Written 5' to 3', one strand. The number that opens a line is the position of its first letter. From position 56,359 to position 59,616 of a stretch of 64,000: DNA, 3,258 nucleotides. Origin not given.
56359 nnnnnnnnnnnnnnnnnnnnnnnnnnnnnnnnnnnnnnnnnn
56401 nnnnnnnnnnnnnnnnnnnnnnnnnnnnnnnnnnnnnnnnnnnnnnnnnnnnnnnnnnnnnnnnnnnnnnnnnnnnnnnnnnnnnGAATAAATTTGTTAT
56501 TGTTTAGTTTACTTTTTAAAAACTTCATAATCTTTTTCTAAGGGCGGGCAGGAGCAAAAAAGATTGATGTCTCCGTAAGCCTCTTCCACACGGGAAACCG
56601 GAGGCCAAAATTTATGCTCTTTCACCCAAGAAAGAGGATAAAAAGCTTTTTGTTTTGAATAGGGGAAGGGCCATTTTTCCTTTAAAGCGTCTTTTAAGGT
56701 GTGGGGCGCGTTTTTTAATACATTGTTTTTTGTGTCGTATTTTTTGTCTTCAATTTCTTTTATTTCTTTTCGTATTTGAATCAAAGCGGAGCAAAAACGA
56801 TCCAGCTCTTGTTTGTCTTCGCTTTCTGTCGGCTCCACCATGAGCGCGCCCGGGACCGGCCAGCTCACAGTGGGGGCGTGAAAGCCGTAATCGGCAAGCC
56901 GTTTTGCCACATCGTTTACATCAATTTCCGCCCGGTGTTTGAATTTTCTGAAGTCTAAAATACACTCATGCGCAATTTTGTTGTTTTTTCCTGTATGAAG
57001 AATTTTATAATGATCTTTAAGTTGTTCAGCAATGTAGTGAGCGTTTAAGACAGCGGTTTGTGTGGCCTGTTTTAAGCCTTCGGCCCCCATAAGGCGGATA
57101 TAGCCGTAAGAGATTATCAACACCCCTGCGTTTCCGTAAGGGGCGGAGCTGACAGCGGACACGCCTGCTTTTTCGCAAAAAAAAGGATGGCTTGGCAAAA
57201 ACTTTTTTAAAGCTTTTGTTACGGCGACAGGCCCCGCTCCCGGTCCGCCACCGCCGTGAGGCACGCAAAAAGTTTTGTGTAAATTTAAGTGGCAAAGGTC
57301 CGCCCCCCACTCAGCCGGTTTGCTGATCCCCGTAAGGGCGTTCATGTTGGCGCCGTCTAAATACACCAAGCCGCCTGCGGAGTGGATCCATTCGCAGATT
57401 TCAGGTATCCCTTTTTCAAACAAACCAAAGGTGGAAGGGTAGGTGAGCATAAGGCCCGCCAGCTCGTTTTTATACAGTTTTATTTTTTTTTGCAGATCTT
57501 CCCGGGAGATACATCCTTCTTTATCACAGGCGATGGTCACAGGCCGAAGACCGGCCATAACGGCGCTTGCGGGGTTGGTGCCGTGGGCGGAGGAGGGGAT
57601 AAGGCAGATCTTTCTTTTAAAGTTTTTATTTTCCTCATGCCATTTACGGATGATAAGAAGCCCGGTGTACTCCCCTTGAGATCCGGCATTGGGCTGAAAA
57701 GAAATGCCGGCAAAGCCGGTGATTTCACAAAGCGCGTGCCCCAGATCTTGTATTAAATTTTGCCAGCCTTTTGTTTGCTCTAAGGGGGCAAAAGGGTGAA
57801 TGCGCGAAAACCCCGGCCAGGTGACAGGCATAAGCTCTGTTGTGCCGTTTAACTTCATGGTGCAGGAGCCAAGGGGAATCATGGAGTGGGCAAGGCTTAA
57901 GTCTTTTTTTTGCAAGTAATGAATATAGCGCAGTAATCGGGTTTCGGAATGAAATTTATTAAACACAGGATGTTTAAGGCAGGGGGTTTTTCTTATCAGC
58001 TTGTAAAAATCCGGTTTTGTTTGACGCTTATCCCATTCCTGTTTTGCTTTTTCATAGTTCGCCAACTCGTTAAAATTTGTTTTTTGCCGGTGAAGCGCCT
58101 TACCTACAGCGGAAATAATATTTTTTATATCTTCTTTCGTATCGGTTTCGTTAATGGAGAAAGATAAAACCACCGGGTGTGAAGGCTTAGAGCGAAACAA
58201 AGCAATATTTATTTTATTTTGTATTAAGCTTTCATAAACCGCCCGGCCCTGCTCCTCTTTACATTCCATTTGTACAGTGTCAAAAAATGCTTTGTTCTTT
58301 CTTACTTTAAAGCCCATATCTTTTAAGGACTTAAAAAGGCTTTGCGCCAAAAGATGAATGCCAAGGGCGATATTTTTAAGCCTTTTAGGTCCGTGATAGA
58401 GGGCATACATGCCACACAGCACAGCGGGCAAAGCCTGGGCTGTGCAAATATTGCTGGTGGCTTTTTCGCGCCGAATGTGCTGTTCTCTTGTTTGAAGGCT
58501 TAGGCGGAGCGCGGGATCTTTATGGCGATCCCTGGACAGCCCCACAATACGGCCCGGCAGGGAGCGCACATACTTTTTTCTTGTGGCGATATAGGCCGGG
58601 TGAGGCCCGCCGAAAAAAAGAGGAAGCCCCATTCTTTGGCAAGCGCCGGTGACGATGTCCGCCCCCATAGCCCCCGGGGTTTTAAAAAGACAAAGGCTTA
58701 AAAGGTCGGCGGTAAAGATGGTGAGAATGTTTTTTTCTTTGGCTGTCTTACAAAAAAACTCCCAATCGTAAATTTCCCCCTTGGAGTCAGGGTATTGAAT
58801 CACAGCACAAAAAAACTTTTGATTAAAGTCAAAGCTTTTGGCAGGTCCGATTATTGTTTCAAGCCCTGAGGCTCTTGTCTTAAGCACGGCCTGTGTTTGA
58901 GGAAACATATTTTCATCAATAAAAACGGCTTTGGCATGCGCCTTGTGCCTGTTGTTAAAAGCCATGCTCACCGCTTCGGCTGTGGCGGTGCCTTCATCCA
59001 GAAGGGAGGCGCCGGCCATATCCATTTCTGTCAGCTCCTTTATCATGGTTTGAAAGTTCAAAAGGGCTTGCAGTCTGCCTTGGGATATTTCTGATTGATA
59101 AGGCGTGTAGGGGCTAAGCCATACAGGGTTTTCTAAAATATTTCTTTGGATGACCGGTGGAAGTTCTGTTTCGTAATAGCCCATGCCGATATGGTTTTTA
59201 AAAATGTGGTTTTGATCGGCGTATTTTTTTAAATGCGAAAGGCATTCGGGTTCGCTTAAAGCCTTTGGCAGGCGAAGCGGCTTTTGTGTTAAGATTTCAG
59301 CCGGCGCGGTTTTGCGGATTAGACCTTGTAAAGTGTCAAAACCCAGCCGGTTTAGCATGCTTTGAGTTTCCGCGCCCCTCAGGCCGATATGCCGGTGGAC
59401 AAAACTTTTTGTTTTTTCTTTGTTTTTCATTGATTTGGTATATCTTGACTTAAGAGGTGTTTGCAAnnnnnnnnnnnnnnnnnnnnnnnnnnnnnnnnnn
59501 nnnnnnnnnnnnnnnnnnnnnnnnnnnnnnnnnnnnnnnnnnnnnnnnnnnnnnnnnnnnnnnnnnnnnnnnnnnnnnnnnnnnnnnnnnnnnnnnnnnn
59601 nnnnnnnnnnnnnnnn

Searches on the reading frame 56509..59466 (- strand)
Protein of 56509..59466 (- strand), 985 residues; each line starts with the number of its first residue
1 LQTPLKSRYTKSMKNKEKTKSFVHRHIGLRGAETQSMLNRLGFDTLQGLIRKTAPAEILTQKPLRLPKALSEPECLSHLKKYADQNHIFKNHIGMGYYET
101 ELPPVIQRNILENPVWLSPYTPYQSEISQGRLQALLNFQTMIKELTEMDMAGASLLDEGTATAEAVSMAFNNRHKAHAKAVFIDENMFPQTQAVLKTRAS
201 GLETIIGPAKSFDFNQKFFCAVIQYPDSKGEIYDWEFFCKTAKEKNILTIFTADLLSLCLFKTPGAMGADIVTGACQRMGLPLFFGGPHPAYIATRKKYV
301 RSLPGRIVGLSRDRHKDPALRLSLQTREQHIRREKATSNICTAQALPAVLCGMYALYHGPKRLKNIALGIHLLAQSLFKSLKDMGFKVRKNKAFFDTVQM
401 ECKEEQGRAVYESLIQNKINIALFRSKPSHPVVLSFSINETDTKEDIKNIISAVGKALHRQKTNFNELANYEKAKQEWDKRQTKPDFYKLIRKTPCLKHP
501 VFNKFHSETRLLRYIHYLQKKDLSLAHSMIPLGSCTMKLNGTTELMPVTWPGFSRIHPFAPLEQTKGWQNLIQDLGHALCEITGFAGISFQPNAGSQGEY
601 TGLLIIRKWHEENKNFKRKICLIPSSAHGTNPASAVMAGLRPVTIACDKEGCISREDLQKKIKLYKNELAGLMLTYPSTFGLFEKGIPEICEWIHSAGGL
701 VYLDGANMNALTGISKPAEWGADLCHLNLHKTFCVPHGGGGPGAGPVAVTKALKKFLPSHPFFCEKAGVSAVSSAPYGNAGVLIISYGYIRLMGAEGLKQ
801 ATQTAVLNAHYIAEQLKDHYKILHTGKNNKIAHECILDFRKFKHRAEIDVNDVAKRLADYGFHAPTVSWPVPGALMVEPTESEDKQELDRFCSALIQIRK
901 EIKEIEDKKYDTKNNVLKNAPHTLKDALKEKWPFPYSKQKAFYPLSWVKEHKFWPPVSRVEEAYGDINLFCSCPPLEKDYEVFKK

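Call 68: search_protein_families(library=pfam, proteins=[window:56509-59466:-], max_evalue=0.001)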
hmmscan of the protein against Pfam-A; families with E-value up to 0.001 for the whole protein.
window:56509-59466:- (985 aa): 2 families
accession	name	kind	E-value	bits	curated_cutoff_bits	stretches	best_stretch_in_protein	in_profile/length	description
PF02347.22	GDC-P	-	1.3e-164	548.6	26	2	24-452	1-427/429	Glycine cleavage system P-protein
PF21478.3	GcvP2_C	-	1.8e-57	192.9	27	1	801-922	1-122/122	Glycine dehydrogenase, C-terminal domain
